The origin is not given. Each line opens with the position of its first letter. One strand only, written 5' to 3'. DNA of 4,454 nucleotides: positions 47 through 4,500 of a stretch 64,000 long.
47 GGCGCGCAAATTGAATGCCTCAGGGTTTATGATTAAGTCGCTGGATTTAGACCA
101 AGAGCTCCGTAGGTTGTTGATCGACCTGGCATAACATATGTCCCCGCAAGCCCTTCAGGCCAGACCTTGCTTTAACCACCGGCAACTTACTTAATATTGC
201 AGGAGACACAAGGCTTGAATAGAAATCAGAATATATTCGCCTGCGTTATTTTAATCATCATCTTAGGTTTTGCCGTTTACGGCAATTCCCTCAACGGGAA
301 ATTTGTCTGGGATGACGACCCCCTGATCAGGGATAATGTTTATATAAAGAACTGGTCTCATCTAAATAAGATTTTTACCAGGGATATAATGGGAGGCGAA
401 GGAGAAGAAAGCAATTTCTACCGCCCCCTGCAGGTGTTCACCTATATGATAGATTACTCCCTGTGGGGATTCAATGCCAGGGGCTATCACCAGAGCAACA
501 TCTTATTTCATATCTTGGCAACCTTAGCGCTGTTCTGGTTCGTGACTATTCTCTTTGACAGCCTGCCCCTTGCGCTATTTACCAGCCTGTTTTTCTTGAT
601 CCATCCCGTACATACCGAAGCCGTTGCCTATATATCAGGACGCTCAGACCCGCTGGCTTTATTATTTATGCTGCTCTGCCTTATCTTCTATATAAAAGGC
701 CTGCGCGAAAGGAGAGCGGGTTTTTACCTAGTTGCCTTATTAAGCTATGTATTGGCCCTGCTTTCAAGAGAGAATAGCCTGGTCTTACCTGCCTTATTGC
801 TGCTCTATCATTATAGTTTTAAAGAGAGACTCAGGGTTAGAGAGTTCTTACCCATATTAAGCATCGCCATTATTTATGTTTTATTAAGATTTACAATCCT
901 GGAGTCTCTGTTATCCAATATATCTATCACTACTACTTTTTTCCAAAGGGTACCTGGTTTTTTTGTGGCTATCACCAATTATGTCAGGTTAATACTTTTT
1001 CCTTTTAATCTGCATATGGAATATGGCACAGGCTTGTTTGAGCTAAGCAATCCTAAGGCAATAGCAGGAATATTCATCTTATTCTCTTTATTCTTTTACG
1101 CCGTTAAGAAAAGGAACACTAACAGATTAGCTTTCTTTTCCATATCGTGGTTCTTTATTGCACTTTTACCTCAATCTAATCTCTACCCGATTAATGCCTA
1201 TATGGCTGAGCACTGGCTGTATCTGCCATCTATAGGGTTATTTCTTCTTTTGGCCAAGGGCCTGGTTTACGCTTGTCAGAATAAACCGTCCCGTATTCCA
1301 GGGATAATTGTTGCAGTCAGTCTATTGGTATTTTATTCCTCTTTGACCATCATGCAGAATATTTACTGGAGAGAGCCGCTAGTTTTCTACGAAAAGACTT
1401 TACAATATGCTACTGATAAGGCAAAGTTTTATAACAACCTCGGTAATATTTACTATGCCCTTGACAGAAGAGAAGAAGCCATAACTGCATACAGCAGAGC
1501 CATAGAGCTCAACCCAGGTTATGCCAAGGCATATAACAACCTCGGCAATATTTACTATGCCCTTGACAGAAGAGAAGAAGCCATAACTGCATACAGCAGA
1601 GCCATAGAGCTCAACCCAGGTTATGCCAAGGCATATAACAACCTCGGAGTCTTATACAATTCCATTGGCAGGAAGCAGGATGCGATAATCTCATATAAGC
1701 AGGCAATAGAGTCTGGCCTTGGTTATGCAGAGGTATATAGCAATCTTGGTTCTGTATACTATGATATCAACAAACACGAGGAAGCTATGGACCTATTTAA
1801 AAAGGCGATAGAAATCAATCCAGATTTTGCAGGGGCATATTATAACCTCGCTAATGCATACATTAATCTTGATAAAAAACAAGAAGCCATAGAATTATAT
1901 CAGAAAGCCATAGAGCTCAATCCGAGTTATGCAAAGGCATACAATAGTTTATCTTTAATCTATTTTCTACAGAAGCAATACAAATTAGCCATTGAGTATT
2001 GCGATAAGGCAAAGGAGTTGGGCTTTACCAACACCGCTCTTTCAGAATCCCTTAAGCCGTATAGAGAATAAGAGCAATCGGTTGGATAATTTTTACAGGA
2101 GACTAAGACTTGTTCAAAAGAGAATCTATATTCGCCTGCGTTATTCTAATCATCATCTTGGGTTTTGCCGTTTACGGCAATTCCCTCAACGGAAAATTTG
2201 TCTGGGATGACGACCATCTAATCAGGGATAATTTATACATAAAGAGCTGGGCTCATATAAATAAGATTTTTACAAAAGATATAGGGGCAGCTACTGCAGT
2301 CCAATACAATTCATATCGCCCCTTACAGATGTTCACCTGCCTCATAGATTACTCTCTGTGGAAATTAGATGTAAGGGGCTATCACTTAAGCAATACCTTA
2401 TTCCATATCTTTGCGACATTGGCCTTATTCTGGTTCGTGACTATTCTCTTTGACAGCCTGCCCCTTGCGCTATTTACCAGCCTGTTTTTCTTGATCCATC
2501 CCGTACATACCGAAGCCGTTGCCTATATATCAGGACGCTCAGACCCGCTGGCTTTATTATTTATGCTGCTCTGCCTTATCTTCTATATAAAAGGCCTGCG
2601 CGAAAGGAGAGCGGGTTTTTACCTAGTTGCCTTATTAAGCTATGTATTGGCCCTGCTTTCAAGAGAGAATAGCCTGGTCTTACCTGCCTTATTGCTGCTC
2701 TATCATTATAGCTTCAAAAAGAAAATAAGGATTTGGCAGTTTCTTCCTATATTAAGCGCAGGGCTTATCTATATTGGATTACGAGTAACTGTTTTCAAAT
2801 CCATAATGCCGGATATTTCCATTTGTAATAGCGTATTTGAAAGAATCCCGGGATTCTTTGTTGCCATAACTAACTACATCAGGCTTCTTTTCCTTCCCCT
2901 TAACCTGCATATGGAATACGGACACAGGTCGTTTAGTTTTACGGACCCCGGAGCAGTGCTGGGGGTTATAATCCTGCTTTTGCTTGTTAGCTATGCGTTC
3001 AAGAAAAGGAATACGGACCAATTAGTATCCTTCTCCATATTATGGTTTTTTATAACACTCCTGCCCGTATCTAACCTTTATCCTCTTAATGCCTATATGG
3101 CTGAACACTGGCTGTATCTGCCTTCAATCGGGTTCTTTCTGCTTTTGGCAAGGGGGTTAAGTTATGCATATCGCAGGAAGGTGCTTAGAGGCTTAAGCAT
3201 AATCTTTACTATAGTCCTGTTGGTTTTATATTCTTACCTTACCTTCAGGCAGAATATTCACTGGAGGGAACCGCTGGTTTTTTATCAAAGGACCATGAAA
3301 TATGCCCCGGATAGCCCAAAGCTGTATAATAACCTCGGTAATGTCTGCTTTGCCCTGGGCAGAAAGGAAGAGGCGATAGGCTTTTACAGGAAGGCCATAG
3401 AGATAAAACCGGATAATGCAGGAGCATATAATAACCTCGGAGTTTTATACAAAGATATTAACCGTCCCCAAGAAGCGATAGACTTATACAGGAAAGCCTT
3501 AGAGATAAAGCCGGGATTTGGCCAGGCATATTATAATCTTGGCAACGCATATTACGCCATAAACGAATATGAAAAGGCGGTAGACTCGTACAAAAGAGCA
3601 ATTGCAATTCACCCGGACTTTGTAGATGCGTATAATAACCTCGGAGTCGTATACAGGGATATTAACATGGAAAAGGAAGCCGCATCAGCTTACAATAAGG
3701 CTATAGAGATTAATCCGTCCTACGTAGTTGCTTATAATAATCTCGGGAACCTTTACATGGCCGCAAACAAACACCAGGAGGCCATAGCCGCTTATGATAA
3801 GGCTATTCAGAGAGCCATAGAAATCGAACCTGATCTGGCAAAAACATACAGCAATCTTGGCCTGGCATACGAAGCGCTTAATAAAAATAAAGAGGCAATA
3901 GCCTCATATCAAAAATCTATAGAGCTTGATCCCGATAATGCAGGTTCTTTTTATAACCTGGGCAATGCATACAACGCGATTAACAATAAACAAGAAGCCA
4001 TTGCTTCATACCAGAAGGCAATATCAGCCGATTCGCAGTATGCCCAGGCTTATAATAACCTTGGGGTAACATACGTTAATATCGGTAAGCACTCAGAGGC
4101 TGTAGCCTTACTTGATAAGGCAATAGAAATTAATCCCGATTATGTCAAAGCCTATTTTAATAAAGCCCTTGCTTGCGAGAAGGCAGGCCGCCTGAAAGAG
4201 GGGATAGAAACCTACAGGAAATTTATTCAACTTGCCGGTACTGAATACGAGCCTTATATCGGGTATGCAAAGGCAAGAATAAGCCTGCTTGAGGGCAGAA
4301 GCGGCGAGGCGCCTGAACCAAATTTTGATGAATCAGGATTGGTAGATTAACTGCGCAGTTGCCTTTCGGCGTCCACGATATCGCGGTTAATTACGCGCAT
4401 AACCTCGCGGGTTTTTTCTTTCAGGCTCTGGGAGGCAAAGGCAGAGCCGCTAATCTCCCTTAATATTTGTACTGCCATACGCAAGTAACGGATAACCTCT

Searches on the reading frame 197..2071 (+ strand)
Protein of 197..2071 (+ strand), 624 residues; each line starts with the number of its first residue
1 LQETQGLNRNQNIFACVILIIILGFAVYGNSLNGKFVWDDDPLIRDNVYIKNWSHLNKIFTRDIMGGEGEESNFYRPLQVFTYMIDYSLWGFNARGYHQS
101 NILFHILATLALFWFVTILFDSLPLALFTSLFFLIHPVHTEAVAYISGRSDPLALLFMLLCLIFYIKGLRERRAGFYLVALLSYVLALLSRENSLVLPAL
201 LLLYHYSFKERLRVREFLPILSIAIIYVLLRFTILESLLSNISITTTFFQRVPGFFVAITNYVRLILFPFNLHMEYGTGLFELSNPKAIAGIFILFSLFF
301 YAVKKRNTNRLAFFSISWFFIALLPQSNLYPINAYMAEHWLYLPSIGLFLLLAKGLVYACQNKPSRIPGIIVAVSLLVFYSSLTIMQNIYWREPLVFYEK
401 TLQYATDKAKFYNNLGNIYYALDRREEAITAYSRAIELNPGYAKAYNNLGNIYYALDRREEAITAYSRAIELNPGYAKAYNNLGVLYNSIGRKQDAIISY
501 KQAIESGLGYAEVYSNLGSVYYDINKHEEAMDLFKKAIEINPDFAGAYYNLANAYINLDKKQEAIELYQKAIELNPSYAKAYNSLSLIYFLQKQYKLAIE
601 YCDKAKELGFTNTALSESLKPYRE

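Call 26: search_protein_families(library=pfam, proteins=[window:197-2071:+], max_evalue=0.01)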
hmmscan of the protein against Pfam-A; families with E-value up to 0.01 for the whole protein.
window:197-2071:+ (624 aa): 29 families (the best 25 are shown)
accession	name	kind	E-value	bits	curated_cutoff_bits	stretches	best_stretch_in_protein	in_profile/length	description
PF00515.34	TPR_1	-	1.6e-54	180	27.8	6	443-476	1-34/34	Tetratricopeptide repeat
PF07719.23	TPR_2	-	8.8e-45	147.6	27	5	443-475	1-33/34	Tetratricopeptide repeat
PF13181.12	TPR_8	-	5.9e-43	141.8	25.7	5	545-577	1-33/34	Tetratricopeptide repeat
PF13414.12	TPR_11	-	1.9e-40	136.7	26.8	5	416-456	1-41/42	TPR repeat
PF13431.12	TPR_17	-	5.1e-33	111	24.4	4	533-566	1-34/34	Tetratricopeptide repeat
PF13424.12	TPR_12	-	8.6e-31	106.4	30.1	3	443-505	3-73/77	Tetratricopeptide repeat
PF13432.12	TPR_16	-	4.3e-30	104.2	32.7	4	414-477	2-65/65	Tetratricopeptide repeat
PF13374.12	TPR_10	-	1.3e-27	95.3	27.5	4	511-540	2-31/42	Tetratricopeptide repeat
PF13176.12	TPR_7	-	2.3e-21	74.4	27.9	1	547-575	1-29/36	Tetratricopeptide repeat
PF14559.12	TPR_19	-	4.8e-20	72.1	25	3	526-564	6-44/68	Tetratricopeptide repeat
PF13428.12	TPR_14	-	6.4e-20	70.1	23.5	4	445-484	3-42/44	Tetratricopeptide repeat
PF13174.12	TPR_6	-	7.4e-17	61.2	26.3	1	547-576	2-31/33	Tetratricopeptide repeat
PF23914.1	TPR_CcmH_CycH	-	3.3e-15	56.7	42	1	517-607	56-149/158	Cytochrome c-type biogenesis protein H TPR domain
PF25063.1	ARM_TT21_C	-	9.1e-11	42.4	35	2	543-608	93-158/209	Tetratricopeptide repeat protein 21 C-terminal ARM domain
PF02259.29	FAT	-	2.4e-10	40.6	24.2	0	402-453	235-293/343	FAT domain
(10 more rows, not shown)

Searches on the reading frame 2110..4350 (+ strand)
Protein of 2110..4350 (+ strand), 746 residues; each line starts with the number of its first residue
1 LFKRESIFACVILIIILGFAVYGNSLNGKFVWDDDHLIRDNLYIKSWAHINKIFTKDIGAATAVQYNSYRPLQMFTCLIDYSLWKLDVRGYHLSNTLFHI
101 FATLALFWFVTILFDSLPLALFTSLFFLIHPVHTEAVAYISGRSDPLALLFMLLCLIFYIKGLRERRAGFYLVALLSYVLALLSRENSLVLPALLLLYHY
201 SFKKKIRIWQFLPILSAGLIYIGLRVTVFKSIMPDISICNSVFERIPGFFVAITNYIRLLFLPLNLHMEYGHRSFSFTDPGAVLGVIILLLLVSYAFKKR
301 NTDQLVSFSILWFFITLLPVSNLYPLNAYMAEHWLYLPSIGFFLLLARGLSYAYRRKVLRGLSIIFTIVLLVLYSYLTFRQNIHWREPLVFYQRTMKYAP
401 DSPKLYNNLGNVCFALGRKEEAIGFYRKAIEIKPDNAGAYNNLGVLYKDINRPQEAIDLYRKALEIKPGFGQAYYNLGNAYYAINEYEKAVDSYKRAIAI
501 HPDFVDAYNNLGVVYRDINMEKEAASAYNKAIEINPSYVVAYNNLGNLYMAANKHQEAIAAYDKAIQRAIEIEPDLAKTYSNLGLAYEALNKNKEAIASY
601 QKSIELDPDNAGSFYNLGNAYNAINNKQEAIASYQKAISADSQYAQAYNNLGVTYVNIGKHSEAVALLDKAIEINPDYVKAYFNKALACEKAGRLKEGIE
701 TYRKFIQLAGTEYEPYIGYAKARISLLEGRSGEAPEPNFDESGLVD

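Call 91: search_protein_families(library=pfam, proteins=[window:2110-4350:+], max_evalue=0.000001)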
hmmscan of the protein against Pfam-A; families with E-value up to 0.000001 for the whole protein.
window:2110-4350:+ (746 aa): 25 families
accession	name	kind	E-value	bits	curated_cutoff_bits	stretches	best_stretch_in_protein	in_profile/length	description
PF00515.34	TPR_1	-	3.3e-79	258.2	27.8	7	472-504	2-34/34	Tetratricopeptide repeat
PF13414.12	TPR_11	-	8.9e-69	227.4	26.8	6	478-515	1-38/42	TPR repeat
PF13181.12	TPR_8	-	2.5e-66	214.7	25.7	3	577-610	1-34/34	Tetratricopeptide repeat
PF07719.23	TPR_2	-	1.1e-64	209.7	27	3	403-436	1-34/34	Tetratricopeptide repeat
PF13431.12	TPR_17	-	3.2e-62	202.1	24.4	2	425-457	1-33/34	Tetratricopeptide repeat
PF13424.12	TPR_12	-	3.5e-49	165.3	30.1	3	541-607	5-75/77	Tetratricopeptide repeat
PF13432.12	TPR_16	-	4e-44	149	32.7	2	475-537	1-63/65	Tetratricopeptide repeat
PF13176.12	TPR_7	-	3.4e-41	136.2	27.9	0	473-503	1-31/36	Tetratricopeptide repeat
PF13374.12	TPR_10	-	2.6e-37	126.2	27.5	0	437-466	2-31/42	Tetratricopeptide repeat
PF13428.12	TPR_14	-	1.5e-33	112.3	23.5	0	473-512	3-42/44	Tetratricopeptide repeat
PF14559.12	TPR_19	-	1.2e-32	112.4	25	1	452-510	6-63/68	Tetratricopeptide repeat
PF13174.12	TPR_6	-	5.7e-24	83.5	26.3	0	472-503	1-32/33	Tetratricopeptide repeat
PF13371.12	TPR_9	-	1.3e-17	64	35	0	545-610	1-62/73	Tetratricopeptide repeat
PF23914.1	TPR_CcmH_CycH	-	1.2e-16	61.4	42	0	461-565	40-147/158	Cytochrome c-type biogenesis protein H TPR domain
PF25063.1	ARM_TT21_C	-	8.7e-11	42.5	35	0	630-722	80-171/209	Tetratricopeptide repeat protein 21 C-terminal ARM domain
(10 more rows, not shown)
